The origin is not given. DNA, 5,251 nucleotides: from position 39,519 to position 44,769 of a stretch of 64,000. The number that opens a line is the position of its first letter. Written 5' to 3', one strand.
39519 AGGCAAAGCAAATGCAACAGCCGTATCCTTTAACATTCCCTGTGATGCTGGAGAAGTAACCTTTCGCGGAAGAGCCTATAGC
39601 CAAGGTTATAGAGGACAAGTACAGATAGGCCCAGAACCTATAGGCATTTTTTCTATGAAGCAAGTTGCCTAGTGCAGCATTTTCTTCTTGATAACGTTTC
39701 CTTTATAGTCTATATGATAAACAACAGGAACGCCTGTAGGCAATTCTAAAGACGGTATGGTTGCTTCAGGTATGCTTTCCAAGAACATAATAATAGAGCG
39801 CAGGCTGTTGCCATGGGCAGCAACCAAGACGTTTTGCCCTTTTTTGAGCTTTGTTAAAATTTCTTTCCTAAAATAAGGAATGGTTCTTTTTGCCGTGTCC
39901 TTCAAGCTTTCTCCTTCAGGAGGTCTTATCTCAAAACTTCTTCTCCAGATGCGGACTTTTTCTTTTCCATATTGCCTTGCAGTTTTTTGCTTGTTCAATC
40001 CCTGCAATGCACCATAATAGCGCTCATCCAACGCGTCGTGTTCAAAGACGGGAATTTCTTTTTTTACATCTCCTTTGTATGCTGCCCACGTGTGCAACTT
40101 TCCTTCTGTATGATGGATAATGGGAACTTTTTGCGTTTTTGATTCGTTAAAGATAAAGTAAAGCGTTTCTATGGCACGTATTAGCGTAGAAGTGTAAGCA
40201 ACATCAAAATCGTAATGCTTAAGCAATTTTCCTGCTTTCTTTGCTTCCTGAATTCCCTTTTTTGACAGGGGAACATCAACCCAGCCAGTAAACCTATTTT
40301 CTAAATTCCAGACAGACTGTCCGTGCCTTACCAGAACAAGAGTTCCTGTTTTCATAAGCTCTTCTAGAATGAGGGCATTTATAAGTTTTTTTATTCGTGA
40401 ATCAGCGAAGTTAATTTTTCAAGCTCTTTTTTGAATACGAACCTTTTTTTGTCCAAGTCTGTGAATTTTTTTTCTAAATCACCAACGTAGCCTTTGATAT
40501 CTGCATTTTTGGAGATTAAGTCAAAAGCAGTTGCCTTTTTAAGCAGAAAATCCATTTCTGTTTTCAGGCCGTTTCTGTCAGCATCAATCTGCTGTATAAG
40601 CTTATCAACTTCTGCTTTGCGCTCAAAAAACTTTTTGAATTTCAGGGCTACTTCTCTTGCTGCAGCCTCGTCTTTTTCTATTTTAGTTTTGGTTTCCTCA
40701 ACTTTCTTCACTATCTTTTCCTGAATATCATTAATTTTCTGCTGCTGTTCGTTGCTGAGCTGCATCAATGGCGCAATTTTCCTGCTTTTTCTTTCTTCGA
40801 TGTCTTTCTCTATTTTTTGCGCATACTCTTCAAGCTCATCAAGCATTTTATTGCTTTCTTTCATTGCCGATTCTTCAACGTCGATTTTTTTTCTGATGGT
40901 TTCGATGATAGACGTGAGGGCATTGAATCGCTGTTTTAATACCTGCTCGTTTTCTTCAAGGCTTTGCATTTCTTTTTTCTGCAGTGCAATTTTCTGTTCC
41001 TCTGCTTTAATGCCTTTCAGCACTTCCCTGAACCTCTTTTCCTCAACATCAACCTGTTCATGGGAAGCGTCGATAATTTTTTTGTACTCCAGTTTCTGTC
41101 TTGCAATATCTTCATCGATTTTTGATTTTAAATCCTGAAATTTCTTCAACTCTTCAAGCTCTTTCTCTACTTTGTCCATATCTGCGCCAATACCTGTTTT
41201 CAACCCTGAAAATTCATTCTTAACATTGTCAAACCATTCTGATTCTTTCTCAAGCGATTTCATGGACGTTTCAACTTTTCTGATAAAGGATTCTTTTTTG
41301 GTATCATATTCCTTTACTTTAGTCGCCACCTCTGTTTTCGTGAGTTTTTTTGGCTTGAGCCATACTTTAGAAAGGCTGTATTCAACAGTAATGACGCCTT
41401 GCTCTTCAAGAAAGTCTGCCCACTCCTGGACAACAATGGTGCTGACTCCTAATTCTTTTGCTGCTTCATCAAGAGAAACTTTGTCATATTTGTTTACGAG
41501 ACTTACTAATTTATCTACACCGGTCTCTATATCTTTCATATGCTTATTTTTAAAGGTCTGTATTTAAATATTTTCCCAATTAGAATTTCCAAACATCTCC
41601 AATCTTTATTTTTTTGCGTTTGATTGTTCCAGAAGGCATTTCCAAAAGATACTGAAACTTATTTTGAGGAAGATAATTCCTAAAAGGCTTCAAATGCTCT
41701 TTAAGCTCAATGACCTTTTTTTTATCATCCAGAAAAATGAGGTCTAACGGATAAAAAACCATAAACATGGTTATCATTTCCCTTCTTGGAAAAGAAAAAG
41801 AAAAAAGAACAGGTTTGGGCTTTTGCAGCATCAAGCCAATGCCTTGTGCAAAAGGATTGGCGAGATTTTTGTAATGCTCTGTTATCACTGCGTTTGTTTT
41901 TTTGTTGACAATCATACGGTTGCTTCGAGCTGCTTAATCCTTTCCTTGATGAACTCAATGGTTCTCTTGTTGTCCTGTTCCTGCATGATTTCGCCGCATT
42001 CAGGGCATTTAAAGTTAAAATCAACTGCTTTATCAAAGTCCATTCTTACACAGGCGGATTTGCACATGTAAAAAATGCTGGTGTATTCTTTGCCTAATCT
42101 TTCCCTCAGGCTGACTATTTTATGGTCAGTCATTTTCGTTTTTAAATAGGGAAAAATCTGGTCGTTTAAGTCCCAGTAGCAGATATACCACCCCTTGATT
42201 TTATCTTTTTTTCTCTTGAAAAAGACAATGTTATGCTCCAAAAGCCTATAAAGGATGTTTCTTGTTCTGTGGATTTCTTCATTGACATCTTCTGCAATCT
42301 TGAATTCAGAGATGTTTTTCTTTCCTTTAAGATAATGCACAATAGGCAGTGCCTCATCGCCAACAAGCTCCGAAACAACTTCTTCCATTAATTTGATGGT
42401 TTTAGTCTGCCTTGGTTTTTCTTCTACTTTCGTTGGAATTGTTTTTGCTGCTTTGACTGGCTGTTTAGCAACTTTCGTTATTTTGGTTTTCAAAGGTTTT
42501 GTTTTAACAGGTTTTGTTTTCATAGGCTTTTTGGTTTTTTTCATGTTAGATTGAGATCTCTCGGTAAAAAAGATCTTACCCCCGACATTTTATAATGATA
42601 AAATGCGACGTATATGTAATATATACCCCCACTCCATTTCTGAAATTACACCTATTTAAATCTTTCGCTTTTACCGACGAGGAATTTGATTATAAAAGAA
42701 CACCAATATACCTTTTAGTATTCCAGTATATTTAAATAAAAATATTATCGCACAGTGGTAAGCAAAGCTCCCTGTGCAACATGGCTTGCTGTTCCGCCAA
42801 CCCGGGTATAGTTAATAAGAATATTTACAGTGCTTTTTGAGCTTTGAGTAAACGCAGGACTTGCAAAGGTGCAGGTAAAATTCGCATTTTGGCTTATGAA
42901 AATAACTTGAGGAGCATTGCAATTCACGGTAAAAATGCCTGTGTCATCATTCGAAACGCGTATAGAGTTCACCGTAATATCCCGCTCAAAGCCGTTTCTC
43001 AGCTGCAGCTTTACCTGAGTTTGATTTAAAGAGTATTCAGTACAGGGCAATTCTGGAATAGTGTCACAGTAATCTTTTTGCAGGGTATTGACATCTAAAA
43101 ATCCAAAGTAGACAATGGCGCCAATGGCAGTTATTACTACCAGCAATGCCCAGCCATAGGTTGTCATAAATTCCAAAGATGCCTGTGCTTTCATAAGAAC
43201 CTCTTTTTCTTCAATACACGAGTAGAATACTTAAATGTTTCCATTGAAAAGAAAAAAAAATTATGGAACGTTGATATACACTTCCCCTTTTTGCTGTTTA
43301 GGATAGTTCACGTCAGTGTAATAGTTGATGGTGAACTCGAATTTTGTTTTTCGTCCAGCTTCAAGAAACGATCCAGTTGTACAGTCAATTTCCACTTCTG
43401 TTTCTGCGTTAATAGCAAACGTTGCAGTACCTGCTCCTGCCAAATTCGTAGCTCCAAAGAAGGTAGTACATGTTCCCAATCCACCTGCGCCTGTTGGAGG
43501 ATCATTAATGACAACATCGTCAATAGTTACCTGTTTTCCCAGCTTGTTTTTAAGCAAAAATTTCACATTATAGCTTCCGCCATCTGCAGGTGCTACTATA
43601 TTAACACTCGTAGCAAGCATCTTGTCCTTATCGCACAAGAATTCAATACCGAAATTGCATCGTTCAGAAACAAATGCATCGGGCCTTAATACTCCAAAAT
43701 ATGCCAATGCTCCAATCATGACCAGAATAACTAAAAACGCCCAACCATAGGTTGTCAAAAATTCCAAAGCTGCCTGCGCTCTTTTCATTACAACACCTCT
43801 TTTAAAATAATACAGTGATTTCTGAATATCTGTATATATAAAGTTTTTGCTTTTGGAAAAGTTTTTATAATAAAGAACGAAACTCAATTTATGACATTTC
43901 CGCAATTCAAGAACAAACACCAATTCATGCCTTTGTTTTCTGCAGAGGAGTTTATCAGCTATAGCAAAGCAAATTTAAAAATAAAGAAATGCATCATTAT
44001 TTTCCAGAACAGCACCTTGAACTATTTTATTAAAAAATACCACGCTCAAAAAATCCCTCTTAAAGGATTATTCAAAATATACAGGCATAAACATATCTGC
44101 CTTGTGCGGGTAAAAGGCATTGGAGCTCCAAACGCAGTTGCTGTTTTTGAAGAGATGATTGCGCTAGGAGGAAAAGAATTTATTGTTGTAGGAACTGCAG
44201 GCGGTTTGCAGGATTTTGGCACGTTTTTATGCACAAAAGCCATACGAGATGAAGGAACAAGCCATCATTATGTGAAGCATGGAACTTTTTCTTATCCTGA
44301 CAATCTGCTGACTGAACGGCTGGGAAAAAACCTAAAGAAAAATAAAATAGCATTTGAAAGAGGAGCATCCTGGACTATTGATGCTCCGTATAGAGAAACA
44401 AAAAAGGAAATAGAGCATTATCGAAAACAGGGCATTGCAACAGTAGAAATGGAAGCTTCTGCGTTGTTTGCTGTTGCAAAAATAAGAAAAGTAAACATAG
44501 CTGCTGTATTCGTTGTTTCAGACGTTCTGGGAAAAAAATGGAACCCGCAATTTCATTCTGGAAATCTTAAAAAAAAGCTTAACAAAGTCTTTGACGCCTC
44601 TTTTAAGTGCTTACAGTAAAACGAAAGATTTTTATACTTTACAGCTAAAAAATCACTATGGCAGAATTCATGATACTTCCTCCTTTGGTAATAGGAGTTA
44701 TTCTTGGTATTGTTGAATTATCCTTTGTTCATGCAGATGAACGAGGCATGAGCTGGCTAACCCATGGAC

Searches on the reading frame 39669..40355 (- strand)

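Call 13: search_protein_families(library=pfam, proteins=[window:39669-40355:-], max_evalue=0.01)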
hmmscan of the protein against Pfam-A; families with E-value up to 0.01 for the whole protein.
window:39669-40355:- (228 aa): 1 family
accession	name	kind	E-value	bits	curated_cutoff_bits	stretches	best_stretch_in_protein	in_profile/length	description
PF00300.27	His_Phos_1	-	1.2e-40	139.7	21.7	2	6-73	1-68/194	Histidine phosphatase superfamily (branch 1)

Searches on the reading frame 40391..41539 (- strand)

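Call 4: search_protein_families(library=pfam, proteins=[window:40391-41539:-], max_evalue=0.1)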
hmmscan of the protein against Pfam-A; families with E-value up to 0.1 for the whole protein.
window:40391-41539:- (382 aa): 2 families
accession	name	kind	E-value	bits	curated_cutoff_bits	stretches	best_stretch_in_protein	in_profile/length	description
PF08815.15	Nuc_rec_co-act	-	0.014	15.7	27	1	9-38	11-40/49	Nuclear receptor coactivator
PF08220.18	HTH_DeoR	-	0.024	14.8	21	1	9-50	3-44/57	DeoR-like helix-turn-helix domain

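Call 27: search_protein_families(library=ncbifam, proteins=[window:40391-41539:-], max_evalue=0.1)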
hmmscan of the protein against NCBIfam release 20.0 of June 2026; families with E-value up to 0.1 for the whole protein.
window:40391-41539:- (382 aa): 6 families
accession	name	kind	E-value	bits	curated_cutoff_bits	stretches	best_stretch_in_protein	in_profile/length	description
TIGR02168.1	SMC_prok_B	equivalog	4.8e-08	31.2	567.35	1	62-337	669-948/1181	chromosome segregation protein SMC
TIGR02169.1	SMC_prok_A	equivalog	2.8e-06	25.3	729.4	1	158-377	693-903/1165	chromosome segregation protein SMC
NF041395.1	TranRegLrpA1_Halo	equivalog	0.00058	19.9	250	1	5-88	4-81/142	HTH-type transcriptional regulator LrpA1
NF045487.1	ASRP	equivalog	0.0014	17.3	300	1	66-380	132-445/593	archaea-specific SMC-related protein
NF040820.1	trans_reg_LrpA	equivalog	0.0029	17.5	250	1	12-93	10-84/141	HTH-type transcriptional regulator LrpA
NF002244.0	PRK01156.1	equivalog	0.014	13.4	847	1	104-338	468-713/895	DNA double-strand break repair ATPase Rad50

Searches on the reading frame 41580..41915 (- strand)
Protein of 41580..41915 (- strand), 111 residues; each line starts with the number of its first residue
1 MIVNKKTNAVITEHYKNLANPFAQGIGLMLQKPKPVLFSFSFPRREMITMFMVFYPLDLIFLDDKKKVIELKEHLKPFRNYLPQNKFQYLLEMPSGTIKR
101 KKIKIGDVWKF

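Call 13: search_protein_families(library=pfam, proteins=[window:41580-41915:-], max_evalue=0.01)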
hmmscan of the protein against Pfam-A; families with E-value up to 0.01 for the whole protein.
window:41580-41915:- (111 aa): 1 family
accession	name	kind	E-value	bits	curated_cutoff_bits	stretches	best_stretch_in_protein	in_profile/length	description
PF02643.20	DUF192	-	1.5e-14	54.3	27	1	21-108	9-93/96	Uncharacterized ACR, COG1430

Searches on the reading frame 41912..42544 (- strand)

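Call 13: search_protein_families(library=pfam, proteins=[window:41912-42544:-], max_evalue=0.01)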
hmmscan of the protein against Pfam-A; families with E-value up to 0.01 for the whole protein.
window:41912-42544:- (210 aa): 1 family
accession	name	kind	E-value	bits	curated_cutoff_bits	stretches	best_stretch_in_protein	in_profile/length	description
PF02002.24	TFIIE_alpha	-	9.4e-12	45.2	22.9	1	52-153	2-103/105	TFIIE alpha subunit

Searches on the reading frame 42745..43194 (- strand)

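Call 4: search_protein_families(library=pfam, proteins=[window:42745-43194:-], max_evalue=0.1)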
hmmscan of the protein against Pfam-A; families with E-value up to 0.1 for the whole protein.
window:42745-43194:- (149 aa): 3 families
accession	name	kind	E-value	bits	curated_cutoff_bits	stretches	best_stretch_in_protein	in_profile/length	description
PF24498.1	Ig_TMEM131L_3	-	0.0019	18.6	28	1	58-133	16-89/100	TMEM131L third Ig-like domain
PF04200.17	Lipoprotein_17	-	0.022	15.5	22.4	1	58-105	32-76/84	Lipoprotein associated domain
PF13906.12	AA_permease_C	-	0.057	14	27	0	10-32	24-46/51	C-terminus of AA_permease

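Call 27: search_protein_families(library=ncbifam, proteins=[window:42745-43194:-], max_evalue=0.1)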
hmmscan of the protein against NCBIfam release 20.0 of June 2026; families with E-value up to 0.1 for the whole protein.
window:42745-43194:- (149 aa): 1 family
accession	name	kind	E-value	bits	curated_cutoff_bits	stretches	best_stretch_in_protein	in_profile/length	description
NF033457.1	elgicin_lanti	subfamily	0.012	15.6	40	1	67-98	4-35/64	elgicin/penisin family lantibiotic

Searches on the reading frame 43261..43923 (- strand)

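Call 4: search_protein_families(library=pfam, proteins=[window:43261-43923:-], max_evalue=0.1)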
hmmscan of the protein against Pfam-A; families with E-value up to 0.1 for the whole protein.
window:43261-43923:- (220 aa): 0 families

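Call 27: search_protein_families(library=ncbifam, proteins=[window:43261-43923:-], max_evalue=0.1)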
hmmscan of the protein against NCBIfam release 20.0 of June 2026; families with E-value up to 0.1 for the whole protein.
window:43261-43923:- (220 aa): 1 family
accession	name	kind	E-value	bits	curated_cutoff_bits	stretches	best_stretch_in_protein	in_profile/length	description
NF001929.0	PRK00704.1-6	equivalog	0.044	13.6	316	1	119-171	87-141/163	photosystem I reaction center protein subunit XI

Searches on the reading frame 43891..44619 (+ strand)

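Call 13: search_protein_families(library=pfam, proteins=[window:43891-44619:+], max_evalue=0.01)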
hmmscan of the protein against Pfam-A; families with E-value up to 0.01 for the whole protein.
window:43891-44619:+ (242 aa): 1 family
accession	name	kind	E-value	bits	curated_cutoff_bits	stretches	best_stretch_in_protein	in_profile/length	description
PF01048.26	PNP_UDP_1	-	8.3e-28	97.8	25.1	1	61-233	32-227/233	Phosphorylase superfamily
